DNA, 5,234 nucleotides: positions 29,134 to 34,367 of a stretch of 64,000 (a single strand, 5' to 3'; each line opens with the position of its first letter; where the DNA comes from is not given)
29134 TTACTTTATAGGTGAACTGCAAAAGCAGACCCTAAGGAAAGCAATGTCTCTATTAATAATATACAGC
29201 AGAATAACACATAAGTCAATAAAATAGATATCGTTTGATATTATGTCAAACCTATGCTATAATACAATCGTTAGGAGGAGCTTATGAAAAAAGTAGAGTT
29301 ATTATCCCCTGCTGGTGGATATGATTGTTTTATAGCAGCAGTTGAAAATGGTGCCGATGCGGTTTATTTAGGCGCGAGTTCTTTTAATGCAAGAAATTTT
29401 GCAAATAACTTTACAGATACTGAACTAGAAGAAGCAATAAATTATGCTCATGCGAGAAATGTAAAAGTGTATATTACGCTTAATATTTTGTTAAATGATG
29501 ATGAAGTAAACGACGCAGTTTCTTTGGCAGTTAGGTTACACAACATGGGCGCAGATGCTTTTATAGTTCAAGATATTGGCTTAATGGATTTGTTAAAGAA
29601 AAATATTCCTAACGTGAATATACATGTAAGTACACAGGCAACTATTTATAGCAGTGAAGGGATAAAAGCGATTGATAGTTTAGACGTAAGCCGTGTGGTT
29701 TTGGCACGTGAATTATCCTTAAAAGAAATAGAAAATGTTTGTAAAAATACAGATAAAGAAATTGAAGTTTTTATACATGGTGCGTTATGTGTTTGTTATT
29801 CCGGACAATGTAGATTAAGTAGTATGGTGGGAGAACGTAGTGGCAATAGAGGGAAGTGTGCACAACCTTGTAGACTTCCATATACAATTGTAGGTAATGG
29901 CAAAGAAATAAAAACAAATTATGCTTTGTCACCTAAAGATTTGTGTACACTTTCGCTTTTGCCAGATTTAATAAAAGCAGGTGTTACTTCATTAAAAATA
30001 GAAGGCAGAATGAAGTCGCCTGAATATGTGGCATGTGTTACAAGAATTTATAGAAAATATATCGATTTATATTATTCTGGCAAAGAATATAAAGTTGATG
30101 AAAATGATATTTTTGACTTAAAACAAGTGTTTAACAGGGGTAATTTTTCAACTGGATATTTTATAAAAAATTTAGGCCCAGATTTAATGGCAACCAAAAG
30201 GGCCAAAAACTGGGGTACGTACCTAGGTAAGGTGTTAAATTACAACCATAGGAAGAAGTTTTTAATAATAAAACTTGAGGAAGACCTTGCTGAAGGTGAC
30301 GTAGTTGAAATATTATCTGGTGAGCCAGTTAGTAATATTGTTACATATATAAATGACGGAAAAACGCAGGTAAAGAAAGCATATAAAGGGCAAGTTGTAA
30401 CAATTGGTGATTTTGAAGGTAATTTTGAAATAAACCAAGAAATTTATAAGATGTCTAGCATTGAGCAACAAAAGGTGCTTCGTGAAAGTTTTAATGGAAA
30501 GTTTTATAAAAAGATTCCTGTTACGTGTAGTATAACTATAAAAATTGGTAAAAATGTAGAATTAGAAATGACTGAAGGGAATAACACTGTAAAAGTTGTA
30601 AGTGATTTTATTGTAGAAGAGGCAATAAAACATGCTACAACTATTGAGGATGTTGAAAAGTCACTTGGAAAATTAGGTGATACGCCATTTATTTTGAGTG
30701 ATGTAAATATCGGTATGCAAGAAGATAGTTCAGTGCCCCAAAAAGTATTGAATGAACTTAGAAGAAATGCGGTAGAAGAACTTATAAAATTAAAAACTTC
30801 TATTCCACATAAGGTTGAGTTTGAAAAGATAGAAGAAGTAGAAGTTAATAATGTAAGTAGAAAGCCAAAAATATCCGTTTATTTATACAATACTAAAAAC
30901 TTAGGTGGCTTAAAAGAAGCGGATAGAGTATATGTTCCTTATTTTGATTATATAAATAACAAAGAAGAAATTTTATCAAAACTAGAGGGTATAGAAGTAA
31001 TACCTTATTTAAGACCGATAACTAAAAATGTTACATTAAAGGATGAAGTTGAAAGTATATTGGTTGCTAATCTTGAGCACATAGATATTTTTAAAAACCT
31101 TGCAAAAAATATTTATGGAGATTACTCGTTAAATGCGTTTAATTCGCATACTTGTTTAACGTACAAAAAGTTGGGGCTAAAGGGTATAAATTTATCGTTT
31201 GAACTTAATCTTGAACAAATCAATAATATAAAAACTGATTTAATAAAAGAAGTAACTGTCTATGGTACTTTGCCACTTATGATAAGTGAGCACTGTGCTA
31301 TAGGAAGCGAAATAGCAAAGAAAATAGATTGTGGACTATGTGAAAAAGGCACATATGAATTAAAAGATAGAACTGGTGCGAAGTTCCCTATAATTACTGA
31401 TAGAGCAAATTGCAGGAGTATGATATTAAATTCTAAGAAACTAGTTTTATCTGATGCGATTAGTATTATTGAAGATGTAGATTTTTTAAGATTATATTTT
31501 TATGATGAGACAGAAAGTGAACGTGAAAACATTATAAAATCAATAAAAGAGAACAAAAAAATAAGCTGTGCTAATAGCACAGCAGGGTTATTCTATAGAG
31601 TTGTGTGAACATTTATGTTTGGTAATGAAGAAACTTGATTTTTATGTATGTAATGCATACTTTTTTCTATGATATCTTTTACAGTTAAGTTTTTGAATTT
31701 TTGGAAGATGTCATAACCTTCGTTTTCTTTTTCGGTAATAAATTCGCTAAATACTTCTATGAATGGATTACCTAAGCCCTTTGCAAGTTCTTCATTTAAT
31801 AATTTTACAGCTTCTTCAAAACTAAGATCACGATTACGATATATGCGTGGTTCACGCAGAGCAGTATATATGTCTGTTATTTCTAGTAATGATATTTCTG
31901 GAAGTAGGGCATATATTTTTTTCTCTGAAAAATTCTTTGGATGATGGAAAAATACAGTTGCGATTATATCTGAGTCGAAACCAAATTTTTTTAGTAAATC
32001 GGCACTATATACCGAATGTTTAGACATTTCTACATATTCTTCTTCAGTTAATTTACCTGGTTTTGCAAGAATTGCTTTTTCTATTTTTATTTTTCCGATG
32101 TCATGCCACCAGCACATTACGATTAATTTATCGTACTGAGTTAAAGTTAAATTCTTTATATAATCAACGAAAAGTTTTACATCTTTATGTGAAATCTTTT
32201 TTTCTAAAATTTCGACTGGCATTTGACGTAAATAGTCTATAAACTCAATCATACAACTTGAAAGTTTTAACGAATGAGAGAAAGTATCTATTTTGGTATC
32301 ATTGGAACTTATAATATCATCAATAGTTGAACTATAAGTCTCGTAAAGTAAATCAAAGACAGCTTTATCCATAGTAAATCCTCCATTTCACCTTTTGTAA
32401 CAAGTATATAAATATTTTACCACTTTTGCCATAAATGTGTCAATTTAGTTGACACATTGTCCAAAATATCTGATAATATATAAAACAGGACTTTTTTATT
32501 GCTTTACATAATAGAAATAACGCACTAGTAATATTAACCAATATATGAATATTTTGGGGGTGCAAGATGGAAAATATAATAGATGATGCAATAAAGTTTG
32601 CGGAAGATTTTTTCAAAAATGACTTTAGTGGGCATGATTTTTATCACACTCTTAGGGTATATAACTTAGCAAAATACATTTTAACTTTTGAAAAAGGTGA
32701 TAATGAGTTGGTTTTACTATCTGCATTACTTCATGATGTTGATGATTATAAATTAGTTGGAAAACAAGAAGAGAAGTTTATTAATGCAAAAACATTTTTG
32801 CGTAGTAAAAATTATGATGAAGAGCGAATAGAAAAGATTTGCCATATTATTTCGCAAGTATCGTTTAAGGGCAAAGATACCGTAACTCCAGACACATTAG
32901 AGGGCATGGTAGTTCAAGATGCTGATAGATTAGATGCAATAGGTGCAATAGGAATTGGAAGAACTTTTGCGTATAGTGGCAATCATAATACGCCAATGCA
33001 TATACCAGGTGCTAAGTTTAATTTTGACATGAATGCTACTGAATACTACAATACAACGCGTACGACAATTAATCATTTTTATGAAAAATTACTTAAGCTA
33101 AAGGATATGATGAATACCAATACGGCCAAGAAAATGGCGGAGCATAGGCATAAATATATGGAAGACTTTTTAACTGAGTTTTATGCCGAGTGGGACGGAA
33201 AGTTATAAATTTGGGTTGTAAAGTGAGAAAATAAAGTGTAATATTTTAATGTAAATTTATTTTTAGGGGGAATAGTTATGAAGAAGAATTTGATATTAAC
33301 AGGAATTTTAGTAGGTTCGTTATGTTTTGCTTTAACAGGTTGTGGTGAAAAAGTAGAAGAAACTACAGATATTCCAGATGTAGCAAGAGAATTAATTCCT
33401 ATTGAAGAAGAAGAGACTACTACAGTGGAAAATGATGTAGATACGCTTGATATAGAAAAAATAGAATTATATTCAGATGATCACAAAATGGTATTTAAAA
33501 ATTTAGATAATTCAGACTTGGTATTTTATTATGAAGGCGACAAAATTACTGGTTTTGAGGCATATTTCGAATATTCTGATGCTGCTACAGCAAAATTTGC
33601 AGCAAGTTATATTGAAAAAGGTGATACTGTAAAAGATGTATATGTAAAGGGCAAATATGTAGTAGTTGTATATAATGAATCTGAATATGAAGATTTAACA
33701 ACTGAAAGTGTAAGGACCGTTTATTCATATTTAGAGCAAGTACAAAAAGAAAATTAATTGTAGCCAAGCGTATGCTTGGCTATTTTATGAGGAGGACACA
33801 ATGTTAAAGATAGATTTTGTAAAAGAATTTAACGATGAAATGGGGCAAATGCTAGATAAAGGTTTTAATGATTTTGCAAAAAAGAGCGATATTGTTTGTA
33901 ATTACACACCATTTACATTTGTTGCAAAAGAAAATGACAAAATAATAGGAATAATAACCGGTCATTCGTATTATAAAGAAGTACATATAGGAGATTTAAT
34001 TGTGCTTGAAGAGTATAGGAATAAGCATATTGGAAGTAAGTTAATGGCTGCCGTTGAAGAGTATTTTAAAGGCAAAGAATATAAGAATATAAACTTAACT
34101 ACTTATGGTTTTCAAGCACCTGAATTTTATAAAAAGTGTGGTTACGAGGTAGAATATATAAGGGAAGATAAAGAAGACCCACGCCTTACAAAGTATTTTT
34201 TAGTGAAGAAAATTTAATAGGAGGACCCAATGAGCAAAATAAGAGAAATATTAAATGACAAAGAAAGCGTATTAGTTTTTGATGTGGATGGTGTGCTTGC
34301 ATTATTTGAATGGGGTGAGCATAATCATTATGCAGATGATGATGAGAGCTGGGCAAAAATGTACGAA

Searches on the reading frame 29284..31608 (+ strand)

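Call 11: search_protein_families(library=pfam, proteins=[window:29284-31608:+])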
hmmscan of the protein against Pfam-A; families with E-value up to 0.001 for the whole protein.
window:29284-31608:+ (774 aa): 2 families
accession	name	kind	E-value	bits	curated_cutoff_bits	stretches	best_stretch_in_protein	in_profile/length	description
PF01136.24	Peptidase_U32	-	2.1e-95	318.9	22.4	2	79-296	5-230/233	Peptidase family U32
PF12392.13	DUF3656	-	2.6e-23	83.2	22.1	1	387-502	1-106/109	Collagenase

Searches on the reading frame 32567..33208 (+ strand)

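Call 11: search_protein_families(library=pfam, proteins=[window:32567-33208:+])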
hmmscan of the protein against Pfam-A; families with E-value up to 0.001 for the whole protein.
window:32567-33208:+ (213 aa): 1 family
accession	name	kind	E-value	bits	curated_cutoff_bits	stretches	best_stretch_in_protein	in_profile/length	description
PF01966.28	HD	-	4e-12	46.9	22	1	25-124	2-115/116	HD domain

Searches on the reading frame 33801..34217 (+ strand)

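Call 11: search_protein_families(library=pfam, proteins=[window:33801-34217:+])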
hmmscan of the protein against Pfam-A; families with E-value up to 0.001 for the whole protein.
window:33801-34217:+ (138 aa): 5 families
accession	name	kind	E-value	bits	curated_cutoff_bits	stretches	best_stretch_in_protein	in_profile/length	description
PF00583.31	Acetyltransf_1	-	3.4e-17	63.2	20.7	1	32-115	28-116/116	Acetyltransferase (GNAT) family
PF13508.13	Acetyltransf_7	-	6.4e-16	58.9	27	1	39-117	5-84/84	Acetyltransferase (GNAT) domain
PF13673.13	Acetyltransf_10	-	6.6e-12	46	23.6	1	36-117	30-109/128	Acetyltransferase (GNAT) domain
PF13420.13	Acetyltransf_4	-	2.2e-06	28.2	24.3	1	38-121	50-140/155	Acetyltransferase (GNAT) domain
PF13527.13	Acetyltransf_9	-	0.00048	20.6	25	0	55-117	67-126/127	Acetyltransferase (GNAT) domain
